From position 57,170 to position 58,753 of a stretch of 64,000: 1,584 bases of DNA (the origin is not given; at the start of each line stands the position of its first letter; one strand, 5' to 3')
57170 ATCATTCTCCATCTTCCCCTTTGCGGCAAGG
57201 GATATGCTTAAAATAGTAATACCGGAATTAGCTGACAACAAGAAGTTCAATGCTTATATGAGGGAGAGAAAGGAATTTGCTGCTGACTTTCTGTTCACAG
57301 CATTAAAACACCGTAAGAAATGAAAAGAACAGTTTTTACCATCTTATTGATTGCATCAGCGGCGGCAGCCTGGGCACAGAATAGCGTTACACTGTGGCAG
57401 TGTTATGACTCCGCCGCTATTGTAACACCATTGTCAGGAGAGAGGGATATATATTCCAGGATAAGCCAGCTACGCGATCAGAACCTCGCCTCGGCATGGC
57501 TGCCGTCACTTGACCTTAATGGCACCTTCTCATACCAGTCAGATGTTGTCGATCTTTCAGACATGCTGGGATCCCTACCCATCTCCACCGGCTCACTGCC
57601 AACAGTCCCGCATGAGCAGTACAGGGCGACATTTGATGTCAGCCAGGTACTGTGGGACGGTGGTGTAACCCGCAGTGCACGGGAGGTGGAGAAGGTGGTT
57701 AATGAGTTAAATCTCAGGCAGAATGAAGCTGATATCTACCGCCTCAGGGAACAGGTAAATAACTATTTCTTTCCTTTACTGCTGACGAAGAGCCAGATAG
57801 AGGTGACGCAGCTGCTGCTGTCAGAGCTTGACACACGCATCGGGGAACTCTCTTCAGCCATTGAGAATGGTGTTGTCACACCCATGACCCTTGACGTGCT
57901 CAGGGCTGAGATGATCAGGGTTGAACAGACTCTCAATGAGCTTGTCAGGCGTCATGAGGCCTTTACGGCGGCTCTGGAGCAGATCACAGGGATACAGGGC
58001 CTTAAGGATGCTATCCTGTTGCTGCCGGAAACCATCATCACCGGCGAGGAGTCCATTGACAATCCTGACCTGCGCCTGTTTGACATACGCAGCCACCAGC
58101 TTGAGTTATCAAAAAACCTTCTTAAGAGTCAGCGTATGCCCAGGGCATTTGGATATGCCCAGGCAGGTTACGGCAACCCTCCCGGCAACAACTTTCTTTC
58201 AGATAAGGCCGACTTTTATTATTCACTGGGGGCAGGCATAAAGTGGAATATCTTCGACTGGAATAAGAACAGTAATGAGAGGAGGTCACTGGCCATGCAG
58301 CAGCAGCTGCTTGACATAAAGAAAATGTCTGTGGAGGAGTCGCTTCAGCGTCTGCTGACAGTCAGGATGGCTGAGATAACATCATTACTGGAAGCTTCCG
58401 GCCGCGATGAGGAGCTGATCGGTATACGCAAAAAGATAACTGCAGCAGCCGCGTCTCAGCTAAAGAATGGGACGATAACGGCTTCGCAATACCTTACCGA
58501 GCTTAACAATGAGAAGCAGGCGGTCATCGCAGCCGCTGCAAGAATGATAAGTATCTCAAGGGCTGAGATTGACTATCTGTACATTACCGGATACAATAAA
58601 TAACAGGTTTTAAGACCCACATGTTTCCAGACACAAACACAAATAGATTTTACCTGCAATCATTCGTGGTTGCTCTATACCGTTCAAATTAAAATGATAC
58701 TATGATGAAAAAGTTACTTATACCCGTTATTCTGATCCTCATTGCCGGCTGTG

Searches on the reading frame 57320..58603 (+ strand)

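Call 71: search_protein_families(library=pfam, proteins=[window:57320-58603:+], max_evalue=0.00001)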
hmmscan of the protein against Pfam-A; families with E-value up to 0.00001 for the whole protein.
window:57320-58603:+ (427 aa): 1 family
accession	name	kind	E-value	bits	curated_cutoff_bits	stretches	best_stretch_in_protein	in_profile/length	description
PF02321.23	OEP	-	1.8e-25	90.3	22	2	51-224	26-187/187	Outer membrane efflux protein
